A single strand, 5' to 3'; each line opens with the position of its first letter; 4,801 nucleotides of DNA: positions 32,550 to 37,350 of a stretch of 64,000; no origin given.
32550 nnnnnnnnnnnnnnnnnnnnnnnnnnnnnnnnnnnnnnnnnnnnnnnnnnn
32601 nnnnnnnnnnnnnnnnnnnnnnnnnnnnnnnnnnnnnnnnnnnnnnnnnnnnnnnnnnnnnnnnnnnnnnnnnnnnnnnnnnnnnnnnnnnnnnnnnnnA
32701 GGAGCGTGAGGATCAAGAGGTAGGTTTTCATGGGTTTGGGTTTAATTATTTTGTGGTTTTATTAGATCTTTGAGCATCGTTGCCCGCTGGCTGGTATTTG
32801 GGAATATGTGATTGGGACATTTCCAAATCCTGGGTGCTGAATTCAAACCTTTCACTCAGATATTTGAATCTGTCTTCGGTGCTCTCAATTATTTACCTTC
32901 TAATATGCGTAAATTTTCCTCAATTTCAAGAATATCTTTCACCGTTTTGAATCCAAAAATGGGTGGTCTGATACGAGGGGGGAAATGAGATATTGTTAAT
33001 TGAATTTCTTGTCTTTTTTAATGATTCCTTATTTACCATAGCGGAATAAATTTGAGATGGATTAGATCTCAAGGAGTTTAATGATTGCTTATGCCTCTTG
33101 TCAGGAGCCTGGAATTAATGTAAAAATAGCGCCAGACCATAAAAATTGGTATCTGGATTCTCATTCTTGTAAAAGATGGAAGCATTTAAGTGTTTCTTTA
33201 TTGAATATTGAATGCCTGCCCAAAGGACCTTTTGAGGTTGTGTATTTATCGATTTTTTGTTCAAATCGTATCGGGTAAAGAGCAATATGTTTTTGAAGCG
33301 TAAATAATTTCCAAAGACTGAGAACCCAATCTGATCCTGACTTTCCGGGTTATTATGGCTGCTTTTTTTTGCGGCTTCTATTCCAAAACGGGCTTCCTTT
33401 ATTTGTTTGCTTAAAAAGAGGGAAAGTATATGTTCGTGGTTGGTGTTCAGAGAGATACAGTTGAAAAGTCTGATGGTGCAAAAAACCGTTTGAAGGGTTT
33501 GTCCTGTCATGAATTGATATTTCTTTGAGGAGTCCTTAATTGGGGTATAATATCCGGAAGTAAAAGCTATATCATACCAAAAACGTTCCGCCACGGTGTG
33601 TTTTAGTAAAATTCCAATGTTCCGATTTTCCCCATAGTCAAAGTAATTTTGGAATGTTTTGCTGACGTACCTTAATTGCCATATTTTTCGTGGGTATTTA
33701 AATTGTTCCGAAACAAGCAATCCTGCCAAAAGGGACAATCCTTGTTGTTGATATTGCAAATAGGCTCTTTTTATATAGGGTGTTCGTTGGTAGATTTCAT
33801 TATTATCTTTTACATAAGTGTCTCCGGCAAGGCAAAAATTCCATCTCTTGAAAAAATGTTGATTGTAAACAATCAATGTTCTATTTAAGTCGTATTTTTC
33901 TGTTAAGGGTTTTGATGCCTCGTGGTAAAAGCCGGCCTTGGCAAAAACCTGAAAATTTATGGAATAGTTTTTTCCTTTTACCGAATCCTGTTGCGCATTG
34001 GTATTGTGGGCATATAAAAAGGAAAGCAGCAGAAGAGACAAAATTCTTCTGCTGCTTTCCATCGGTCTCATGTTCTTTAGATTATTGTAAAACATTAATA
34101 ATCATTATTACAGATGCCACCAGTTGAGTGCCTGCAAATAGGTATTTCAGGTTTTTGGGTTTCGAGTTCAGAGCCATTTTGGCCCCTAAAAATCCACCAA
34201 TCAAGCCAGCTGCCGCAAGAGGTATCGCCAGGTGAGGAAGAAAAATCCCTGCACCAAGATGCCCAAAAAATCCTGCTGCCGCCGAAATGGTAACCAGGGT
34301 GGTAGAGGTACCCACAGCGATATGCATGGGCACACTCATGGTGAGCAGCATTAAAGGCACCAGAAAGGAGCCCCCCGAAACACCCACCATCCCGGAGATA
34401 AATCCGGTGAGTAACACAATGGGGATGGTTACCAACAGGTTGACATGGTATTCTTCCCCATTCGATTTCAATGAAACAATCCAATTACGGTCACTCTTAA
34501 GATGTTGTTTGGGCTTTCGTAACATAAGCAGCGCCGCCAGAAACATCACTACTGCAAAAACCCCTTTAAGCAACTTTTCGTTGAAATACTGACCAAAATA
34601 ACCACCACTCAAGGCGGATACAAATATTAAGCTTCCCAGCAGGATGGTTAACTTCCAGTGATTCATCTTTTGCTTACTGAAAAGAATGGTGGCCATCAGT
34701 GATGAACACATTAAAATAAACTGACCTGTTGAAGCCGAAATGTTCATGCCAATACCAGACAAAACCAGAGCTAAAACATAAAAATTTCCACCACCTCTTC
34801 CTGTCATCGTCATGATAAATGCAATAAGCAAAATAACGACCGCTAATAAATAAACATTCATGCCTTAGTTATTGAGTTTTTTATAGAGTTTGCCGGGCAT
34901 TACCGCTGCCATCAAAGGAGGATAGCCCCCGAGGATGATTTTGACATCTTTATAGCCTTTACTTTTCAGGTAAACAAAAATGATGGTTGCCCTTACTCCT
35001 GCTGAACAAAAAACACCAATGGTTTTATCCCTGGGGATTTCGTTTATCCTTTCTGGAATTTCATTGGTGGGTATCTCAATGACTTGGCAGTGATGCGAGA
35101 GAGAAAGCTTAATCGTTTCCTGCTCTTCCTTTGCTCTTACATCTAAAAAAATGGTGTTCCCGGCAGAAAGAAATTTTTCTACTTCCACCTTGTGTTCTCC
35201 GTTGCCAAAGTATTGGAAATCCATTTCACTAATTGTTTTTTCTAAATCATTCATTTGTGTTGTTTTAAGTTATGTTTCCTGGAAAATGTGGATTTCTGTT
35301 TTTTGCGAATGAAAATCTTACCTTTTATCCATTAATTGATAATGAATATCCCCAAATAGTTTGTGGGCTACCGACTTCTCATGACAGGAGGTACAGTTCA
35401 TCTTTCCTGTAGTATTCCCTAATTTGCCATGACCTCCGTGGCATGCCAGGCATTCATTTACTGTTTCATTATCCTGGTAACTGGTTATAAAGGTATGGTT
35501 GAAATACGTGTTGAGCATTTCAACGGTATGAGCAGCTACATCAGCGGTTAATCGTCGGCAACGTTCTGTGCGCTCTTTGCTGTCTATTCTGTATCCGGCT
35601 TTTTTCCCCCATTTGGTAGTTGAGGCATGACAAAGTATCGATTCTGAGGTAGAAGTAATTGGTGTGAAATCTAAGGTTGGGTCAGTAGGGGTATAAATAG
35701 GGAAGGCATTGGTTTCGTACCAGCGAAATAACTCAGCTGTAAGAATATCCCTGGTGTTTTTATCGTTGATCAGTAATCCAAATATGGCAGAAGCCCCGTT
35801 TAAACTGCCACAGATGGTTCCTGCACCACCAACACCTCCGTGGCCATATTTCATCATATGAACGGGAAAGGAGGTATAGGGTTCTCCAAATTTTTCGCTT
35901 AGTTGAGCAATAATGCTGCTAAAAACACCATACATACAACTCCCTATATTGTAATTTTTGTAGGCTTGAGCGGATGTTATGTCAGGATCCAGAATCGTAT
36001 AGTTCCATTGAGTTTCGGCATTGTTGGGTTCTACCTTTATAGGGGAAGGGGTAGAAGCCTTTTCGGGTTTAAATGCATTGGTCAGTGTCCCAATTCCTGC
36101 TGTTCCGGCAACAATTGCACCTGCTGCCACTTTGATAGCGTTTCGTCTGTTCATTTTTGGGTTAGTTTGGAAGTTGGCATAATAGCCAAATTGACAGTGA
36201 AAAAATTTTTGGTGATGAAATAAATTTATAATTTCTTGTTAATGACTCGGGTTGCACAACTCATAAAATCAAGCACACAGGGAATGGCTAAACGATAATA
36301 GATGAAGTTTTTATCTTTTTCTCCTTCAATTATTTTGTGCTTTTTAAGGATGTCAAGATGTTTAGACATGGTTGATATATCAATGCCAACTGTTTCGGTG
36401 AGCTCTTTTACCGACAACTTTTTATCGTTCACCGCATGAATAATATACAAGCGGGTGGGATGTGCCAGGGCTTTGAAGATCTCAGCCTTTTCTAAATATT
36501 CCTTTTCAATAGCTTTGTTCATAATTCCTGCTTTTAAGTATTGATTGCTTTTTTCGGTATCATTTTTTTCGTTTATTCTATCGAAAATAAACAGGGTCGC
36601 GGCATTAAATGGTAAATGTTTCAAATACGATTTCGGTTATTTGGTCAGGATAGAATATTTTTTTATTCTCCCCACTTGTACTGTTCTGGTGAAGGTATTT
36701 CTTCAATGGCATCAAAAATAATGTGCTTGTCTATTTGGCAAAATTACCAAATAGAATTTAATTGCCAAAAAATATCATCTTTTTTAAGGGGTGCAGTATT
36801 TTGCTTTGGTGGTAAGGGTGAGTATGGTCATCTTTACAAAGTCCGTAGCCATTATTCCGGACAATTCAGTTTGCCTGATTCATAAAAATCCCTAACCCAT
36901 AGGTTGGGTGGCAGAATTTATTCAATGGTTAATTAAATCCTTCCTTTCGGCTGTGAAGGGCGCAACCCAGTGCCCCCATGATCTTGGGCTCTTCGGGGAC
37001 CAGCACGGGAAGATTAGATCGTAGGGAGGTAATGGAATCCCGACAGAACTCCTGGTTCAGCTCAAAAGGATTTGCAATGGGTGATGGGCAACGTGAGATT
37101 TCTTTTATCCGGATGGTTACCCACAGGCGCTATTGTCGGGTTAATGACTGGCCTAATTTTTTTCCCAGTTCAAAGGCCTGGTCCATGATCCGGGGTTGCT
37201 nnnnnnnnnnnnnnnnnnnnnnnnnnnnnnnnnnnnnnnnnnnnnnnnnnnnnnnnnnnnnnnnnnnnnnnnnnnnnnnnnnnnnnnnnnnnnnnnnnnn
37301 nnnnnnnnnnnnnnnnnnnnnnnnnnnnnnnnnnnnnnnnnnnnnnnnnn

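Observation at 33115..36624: ArsR / TAT dihaem redox protein / rhodanese / TauE exporter / porin-like protein: a compact envelope-spanning sulfur-handling operon candidate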

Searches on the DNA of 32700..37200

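Call 81: search_rna_families(source=window, start=32700, end=37200, threshold=evalue, max_evalue=1)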
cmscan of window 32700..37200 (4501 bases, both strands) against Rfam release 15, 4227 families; matches with E-value up to 1: 1.
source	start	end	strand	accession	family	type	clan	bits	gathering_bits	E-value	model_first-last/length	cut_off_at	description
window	34019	34062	-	RF04255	MIR8001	Gene; miRNA;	-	23.3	90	0.44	13-53/67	no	MIR8001 microRNA precursor family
